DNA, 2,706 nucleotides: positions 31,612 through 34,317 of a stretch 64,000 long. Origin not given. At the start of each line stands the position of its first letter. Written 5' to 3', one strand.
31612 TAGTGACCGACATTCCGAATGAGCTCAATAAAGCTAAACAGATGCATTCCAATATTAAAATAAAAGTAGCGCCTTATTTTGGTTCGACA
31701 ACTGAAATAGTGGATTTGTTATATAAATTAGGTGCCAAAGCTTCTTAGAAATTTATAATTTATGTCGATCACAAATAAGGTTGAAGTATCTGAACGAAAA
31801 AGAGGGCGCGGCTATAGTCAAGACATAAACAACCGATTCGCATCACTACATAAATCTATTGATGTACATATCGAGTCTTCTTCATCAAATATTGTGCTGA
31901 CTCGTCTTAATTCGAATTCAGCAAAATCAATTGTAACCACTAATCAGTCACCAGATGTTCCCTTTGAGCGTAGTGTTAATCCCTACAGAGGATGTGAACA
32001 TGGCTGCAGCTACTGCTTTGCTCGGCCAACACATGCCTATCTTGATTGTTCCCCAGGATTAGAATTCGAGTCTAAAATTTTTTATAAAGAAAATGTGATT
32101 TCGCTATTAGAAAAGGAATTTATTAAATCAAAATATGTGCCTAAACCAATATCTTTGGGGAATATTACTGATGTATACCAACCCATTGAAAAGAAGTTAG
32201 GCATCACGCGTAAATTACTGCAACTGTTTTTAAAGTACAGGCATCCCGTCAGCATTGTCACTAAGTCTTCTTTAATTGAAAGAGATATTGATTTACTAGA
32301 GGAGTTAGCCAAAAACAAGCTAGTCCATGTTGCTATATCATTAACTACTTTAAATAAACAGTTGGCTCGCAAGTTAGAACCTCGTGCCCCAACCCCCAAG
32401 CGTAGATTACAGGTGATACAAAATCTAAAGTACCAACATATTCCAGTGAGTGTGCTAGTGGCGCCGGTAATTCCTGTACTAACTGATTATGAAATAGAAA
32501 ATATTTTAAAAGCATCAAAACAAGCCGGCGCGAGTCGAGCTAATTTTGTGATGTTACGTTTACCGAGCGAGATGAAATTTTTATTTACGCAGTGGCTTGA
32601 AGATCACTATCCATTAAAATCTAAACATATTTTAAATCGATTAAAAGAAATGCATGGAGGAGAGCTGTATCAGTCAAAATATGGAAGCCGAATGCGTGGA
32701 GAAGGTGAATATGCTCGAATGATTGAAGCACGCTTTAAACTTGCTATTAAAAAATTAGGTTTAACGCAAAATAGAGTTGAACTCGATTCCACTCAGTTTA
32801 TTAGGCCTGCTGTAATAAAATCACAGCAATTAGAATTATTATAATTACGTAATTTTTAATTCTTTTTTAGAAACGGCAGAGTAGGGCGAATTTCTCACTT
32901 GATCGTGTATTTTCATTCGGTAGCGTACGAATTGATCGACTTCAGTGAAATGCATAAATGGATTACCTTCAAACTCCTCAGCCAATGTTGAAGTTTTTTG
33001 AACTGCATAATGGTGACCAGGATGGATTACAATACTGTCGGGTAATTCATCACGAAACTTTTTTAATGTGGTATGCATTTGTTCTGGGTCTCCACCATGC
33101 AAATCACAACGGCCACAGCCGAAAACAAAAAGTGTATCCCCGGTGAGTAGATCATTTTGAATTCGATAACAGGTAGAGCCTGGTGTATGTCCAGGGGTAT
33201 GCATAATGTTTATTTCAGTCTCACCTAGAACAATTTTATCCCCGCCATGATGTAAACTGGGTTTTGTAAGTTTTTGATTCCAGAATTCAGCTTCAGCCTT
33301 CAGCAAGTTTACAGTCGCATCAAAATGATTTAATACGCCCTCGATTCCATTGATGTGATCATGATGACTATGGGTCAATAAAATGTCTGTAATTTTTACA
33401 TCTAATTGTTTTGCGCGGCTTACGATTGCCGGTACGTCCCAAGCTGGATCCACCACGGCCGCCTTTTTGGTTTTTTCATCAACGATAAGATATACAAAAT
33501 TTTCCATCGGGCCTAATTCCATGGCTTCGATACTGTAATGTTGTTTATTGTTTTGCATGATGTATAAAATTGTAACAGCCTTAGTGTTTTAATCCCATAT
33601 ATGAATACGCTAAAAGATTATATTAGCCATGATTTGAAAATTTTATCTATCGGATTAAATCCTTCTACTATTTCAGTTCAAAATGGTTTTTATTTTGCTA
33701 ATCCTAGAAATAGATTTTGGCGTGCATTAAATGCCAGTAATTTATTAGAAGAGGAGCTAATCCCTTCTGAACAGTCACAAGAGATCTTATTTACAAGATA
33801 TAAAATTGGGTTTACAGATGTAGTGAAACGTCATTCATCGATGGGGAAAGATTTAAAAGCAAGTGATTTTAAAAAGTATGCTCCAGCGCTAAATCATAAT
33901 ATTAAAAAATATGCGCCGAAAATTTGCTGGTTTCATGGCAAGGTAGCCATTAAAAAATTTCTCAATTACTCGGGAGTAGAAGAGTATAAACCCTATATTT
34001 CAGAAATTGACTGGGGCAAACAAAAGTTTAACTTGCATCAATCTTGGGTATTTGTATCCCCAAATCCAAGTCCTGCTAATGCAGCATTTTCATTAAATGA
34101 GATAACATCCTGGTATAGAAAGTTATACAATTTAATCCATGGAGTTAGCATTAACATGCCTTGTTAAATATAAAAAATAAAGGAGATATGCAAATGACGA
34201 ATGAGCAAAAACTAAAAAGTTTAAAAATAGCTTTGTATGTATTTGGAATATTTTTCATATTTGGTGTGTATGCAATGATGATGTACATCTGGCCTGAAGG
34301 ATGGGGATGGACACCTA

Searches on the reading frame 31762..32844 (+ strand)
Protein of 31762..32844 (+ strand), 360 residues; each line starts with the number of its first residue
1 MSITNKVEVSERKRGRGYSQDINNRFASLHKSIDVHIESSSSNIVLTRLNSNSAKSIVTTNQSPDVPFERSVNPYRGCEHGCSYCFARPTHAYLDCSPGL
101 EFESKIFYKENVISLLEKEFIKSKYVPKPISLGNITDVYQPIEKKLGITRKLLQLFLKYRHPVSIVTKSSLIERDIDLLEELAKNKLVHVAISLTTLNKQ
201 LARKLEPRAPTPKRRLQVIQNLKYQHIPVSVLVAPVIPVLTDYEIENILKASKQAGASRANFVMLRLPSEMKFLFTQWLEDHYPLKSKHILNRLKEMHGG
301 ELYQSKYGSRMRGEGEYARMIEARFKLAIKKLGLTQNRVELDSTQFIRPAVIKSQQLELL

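Call 69: search_protein_families(library=pfam, proteins=[window:31762-32844:+], max_evalue=0.001)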
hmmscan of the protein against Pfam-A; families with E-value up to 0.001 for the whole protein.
window:31762-32844:+ (360 aa): 1 family
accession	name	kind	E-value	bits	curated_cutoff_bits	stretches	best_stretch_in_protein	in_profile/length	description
PF04055.27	Radical_SAM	-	5.5e-18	66.1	29.5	1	72-250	1-164/166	Radical SAM superfamily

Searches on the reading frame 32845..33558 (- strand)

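Call 69: search_protein_families(library=pfam, proteins=[window:32845-33558:-], max_evalue=0.001)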
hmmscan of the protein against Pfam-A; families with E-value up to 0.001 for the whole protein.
window:32845-33558:- (237 aa): 2 families
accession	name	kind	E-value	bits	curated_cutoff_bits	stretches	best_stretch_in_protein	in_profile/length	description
PF00753.33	Lactamase_B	-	1.2e-20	74.8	22.7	1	17-182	3-196/196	Metallo-beta-lactamase superfamily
PF12706.13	Lactamase_B_2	-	5.5e-05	23.3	27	1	35-114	4-82/200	Beta-lactamase superfamily domain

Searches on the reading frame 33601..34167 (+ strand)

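Call 69: search_protein_families(library=pfam, proteins=[window:33601-34167:+], max_evalue=0.001)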
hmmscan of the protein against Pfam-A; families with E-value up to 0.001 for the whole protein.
window:33601-34167:+ (188 aa): 1 family
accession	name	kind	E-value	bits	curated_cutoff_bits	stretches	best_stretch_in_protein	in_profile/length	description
PF03167.25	UDG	-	7e-20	72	24.3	1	7-168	3-128/141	Uracil DNA glycosylase superfamily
